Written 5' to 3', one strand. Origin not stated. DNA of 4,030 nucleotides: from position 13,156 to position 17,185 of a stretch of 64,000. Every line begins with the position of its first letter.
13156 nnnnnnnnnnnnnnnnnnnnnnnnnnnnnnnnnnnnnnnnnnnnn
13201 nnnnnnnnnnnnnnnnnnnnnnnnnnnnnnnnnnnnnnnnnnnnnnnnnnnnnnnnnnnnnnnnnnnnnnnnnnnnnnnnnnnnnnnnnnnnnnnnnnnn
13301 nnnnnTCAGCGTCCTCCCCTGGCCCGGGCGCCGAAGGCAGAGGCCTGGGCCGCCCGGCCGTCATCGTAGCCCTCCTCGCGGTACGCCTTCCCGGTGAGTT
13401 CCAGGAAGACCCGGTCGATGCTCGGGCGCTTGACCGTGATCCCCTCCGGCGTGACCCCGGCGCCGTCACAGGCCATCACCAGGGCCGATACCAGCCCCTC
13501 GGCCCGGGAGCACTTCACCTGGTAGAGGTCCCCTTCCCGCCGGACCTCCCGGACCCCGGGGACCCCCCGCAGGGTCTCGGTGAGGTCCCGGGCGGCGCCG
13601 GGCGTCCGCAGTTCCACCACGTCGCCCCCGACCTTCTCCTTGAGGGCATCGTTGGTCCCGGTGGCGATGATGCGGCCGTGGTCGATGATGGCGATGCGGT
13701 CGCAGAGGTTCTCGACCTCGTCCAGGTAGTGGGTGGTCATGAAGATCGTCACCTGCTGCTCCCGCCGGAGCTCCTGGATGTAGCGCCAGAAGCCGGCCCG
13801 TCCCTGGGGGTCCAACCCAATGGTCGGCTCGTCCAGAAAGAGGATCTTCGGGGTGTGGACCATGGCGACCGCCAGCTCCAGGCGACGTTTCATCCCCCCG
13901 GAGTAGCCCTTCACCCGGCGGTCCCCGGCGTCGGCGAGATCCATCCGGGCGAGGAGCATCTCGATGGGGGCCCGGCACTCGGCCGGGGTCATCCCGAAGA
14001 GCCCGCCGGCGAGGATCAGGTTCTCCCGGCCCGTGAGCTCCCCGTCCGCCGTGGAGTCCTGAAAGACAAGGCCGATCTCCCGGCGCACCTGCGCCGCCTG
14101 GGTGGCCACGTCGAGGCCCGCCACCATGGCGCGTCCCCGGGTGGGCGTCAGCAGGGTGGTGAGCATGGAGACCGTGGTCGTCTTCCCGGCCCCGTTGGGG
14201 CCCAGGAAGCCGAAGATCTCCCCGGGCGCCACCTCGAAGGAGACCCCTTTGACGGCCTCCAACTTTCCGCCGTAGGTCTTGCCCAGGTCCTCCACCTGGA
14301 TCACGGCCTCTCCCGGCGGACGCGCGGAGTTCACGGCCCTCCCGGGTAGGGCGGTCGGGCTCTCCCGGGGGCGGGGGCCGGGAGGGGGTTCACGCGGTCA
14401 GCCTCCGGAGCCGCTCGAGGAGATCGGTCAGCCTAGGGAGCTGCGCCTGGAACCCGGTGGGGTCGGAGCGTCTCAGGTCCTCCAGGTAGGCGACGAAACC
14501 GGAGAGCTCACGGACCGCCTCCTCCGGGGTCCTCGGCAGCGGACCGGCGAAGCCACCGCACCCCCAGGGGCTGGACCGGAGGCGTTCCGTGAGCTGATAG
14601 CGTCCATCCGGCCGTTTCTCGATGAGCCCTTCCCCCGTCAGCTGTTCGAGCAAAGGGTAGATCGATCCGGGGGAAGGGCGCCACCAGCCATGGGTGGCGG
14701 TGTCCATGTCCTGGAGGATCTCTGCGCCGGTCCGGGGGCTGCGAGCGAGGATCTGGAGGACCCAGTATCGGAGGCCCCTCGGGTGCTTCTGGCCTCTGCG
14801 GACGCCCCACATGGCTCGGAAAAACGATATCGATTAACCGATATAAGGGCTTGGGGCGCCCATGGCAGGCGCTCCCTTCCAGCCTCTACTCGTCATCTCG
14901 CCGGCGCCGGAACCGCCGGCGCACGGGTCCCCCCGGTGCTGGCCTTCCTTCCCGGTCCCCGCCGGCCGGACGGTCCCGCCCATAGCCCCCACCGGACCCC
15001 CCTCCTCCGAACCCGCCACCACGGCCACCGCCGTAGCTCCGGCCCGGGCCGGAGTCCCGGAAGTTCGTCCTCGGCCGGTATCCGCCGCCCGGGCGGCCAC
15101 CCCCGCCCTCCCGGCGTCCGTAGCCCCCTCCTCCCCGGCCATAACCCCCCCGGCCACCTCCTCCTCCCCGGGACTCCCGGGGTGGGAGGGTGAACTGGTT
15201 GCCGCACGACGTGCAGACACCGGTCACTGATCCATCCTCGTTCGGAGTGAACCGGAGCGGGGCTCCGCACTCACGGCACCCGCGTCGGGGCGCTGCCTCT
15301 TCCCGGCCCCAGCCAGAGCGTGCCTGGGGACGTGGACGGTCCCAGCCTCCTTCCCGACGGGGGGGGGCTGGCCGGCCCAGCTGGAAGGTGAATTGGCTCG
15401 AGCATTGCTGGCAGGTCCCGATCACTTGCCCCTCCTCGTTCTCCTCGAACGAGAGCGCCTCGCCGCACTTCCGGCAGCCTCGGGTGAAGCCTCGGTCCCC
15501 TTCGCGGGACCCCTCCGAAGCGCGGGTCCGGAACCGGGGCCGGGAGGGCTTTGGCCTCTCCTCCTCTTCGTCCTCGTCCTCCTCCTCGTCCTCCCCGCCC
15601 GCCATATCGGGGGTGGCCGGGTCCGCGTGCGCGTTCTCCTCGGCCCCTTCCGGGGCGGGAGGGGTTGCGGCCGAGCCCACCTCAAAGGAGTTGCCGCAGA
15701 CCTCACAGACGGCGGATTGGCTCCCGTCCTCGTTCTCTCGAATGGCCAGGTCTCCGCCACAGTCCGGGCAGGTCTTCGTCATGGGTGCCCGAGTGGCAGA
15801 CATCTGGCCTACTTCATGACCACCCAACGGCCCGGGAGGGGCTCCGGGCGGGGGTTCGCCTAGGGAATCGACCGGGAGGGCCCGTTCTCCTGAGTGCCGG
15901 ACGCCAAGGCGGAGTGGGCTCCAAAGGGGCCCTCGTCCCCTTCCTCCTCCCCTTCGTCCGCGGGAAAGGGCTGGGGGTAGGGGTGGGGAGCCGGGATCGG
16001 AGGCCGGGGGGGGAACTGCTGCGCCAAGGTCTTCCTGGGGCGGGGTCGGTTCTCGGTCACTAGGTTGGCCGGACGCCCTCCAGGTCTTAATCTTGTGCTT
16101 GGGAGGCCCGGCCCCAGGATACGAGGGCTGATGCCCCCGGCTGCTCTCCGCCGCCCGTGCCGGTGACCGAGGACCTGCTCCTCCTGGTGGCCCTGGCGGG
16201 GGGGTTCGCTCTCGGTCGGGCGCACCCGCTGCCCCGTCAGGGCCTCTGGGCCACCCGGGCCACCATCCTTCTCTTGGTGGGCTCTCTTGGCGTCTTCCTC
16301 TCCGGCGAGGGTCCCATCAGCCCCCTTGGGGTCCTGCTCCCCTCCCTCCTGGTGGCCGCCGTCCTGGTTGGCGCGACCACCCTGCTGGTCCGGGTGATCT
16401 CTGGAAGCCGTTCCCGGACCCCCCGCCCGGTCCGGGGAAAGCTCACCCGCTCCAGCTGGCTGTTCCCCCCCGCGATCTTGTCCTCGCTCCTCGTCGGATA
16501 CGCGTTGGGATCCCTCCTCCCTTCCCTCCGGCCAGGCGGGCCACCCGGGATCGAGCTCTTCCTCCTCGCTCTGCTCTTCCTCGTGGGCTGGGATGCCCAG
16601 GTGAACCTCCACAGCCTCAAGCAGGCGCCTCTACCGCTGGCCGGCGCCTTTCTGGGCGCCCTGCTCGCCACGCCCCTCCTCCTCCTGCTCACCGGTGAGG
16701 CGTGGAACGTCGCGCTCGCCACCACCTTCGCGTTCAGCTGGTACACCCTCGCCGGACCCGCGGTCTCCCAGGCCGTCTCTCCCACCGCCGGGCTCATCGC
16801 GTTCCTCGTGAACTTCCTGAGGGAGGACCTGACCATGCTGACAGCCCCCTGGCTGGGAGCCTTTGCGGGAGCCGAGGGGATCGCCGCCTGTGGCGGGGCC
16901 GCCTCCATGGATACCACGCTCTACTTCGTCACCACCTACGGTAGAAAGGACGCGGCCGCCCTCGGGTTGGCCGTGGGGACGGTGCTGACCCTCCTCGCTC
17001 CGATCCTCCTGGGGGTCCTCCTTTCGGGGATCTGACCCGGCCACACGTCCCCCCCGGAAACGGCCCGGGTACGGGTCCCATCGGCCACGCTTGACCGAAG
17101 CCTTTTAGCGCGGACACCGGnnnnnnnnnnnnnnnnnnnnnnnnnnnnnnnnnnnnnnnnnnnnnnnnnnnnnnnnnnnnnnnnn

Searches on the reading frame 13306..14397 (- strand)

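Call 40: search_protein_families(library=pfam, proteins=[window:13306-14397:-], max_evalue=0.001)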
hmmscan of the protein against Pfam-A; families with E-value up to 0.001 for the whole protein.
window:13306-14397:- (363 aa): 4 families
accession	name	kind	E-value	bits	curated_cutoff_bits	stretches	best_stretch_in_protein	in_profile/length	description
PF00005.33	ABC_tran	-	2.1e-32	113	25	1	50-192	2-136/137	ABC transporter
PF13304.12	AAA_21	-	2.8e-08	34.6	27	1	162-223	235-298/304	AAA domain, putative AbiEii toxin, Type IV TA system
PF13732.12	DrrA1-3_C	-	2.8e-06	28.4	27.4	1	247-334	1-80/81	ATP-binding protein DrrA1-3-like, C-terminal domain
PF13175.12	AAA_15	-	0.00032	20.9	32.1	0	184-223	330-369/374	AAA ATPase domain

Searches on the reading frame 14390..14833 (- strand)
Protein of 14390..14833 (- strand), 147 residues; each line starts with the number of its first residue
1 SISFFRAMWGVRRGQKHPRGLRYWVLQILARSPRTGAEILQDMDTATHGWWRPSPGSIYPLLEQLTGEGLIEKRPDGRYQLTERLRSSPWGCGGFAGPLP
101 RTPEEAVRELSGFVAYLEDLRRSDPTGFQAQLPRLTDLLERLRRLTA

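Call 40: search_protein_families(library=pfam, proteins=[window:14390-14833:-], max_evalue=0.001)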
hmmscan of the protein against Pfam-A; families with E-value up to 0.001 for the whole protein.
window:14390-14833:- (147 aa): 1 family
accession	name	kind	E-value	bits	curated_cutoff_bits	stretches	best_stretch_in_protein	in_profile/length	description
PF03551.20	PadR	-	9.5e-13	48.4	27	1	25-75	1-51/75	Transcriptional regulator PadR-like family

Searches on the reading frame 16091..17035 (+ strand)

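Call 40: search_protein_families(library=pfam, proteins=[window:16091-17035:+], max_evalue=0.001)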
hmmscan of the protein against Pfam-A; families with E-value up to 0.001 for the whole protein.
window:16091-17035:+ (314 aa): 1 family
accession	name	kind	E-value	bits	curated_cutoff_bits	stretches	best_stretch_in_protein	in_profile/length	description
PF03956.18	Lys_export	-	2.8e-29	102.5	23.8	1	132-309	3-188/190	Lysine exporter LysO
